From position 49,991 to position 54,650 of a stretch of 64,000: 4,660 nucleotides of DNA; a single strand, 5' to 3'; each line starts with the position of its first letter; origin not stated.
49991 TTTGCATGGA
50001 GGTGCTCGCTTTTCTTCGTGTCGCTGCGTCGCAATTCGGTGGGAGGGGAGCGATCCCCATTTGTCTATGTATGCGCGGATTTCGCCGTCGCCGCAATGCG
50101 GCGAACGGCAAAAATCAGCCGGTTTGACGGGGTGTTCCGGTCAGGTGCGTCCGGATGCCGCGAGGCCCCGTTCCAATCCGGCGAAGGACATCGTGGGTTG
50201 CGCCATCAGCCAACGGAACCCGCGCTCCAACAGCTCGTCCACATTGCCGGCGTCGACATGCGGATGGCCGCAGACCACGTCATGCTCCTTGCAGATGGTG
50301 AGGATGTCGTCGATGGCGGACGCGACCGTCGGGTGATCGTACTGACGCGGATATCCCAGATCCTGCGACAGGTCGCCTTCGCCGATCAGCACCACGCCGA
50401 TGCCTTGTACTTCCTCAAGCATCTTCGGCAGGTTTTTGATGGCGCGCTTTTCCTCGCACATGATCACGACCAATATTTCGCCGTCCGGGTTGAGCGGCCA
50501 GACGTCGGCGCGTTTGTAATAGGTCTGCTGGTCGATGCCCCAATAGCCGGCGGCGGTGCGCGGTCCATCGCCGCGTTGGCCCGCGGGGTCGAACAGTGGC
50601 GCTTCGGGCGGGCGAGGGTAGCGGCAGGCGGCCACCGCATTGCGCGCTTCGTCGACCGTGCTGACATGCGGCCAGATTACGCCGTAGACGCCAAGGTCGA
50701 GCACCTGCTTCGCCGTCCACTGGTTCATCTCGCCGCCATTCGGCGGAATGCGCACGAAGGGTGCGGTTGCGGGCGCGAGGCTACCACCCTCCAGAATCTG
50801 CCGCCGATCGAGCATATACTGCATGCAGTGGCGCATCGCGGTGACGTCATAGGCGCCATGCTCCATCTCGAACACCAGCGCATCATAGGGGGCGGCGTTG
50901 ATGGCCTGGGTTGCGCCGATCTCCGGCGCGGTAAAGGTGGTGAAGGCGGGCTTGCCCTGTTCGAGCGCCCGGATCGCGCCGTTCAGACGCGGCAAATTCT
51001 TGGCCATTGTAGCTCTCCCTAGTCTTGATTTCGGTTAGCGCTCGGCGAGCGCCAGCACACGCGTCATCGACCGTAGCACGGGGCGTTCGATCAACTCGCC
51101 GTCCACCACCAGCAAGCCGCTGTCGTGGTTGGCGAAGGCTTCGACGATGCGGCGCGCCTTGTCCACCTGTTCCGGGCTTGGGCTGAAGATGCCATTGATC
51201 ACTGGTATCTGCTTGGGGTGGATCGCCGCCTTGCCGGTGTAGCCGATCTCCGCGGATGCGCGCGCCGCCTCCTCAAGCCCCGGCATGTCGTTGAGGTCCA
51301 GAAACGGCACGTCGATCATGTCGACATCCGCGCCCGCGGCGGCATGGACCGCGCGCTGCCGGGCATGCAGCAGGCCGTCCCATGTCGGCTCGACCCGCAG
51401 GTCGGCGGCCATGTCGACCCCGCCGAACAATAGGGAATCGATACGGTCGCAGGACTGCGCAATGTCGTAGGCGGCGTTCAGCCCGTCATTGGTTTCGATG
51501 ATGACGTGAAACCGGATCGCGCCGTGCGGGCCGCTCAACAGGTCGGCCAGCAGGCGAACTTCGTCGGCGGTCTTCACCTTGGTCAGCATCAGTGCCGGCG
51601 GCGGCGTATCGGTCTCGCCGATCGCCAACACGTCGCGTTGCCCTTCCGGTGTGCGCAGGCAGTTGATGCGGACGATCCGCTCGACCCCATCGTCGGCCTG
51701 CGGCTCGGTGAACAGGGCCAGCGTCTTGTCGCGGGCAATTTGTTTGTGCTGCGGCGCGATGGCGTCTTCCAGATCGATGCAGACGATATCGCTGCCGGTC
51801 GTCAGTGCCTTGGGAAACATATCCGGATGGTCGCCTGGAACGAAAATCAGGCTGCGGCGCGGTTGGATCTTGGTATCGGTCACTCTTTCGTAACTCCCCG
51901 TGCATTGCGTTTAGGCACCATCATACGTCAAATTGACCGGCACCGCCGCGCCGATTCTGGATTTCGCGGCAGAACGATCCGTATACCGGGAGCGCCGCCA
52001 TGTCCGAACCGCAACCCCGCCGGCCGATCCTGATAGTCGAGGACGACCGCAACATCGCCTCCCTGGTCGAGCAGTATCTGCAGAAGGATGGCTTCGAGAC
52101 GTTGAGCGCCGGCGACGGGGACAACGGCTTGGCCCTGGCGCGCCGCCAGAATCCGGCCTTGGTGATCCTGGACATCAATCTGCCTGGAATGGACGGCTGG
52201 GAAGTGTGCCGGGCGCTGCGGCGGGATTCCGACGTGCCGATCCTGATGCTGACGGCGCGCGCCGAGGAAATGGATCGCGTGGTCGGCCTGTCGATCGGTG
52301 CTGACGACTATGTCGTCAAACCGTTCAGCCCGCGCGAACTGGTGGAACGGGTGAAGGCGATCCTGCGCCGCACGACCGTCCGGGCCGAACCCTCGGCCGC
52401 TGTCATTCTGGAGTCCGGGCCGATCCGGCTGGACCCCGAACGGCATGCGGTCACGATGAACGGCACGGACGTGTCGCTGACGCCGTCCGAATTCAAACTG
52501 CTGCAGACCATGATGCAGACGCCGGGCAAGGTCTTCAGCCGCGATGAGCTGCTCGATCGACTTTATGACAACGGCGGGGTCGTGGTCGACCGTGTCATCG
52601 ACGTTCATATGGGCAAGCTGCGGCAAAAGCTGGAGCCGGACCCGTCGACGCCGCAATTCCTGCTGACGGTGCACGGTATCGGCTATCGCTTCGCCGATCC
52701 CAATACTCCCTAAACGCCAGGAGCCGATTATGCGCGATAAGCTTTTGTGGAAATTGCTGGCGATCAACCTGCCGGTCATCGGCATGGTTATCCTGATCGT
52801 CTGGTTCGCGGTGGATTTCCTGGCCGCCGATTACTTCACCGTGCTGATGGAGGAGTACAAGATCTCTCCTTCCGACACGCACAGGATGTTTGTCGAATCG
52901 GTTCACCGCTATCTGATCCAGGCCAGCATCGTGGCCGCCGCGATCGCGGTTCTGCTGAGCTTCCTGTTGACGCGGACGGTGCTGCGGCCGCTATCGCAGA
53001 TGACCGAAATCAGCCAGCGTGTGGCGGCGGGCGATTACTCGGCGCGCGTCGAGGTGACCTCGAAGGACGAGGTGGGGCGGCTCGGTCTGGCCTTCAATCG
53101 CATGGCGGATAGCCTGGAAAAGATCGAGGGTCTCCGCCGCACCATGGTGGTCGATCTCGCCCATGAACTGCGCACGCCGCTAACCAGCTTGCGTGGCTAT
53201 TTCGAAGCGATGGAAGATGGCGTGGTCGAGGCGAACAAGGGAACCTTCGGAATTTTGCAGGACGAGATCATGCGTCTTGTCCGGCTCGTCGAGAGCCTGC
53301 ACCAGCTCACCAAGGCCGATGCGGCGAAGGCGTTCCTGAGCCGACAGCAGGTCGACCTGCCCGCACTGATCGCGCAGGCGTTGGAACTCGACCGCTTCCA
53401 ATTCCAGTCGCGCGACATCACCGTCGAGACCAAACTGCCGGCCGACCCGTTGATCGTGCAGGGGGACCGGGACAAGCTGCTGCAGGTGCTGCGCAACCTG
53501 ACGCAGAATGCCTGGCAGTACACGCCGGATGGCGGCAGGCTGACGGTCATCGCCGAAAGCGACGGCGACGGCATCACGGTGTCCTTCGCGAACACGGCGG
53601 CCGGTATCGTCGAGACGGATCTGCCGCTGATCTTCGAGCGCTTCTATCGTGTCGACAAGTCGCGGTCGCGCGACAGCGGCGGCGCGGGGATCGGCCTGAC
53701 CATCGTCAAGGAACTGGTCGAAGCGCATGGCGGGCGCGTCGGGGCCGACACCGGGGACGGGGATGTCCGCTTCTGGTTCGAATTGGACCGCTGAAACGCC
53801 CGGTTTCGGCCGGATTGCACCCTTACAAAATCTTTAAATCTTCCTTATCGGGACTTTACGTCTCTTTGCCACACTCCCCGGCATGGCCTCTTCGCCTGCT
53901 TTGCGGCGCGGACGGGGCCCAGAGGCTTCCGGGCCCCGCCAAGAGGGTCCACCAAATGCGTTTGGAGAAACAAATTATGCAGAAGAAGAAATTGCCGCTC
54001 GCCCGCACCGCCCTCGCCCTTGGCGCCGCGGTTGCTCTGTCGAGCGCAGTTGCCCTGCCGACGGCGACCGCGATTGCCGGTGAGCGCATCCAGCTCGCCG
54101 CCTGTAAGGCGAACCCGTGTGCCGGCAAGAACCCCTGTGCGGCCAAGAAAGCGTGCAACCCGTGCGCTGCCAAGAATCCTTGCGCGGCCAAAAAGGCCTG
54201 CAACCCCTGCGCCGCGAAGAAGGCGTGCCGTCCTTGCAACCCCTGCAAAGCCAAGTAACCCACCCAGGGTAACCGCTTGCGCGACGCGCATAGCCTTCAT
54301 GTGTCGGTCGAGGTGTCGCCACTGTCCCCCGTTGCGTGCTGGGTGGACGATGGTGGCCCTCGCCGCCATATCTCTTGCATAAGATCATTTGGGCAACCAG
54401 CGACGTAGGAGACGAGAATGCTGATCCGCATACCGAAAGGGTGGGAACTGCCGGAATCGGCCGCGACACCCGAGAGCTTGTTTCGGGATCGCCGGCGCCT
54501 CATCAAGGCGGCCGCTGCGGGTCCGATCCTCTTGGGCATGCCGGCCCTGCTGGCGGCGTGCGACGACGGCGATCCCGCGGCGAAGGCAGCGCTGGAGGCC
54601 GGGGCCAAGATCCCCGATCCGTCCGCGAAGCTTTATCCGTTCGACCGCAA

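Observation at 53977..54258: Secreted 11-cysteine NPCAAK-repeat peptide between a two-component system and msrP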

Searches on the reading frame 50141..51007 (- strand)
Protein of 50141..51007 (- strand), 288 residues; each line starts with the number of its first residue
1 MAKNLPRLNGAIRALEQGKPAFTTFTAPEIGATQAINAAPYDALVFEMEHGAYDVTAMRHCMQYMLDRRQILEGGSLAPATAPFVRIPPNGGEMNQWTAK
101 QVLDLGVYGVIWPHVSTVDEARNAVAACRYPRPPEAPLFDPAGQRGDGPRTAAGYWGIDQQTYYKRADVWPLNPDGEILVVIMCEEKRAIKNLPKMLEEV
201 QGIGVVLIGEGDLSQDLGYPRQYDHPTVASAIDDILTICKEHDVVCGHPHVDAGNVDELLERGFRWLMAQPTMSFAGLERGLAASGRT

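Call 3: search_protein_families(library=pfam, proteins=[window:50141-51007:-], max_evalue=0.01)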
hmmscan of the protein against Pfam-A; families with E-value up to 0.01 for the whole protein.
window:50141-51007:- (288 aa): 1 family
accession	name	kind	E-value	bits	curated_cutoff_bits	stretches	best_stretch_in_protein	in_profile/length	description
PF03328.21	HpcH_HpaI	-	5.2e-23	81.9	25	1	36-265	17-207/221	HpcH/HpaI aldolase/citrate lyase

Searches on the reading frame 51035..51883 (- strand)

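Call 3: search_protein_families(library=pfam, proteins=[window:51035-51883:-], max_evalue=0.01)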
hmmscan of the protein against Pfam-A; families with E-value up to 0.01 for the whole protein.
window:51035-51883:- (282 aa): 2 families
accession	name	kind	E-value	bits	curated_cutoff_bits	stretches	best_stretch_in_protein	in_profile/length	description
PF03328.21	HpcH_HpaI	-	4.5e-35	121.4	25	1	10-223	1-221/221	HpcH/HpaI aldolase/citrate lyase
PF15617.12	C-C_Bond_Lyase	-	5.4e-07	29.5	28.4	1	203-249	238-284/320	C-C_Bond_Lyase of the TIM-Barrel fold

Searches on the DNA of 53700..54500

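Call 82: search_rna_families(source=window, start=53700, end=54500, threshold=evalue, max_evalue=1)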
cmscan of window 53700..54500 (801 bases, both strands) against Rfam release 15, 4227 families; matches with E-value up to 1: 1.
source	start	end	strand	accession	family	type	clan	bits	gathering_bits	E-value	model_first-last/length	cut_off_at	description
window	53704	53830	+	RF02267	Vax2os1_2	Gene; lncRNA;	-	7.3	55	0.93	351-466/466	no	Vax2os1 conserved region 2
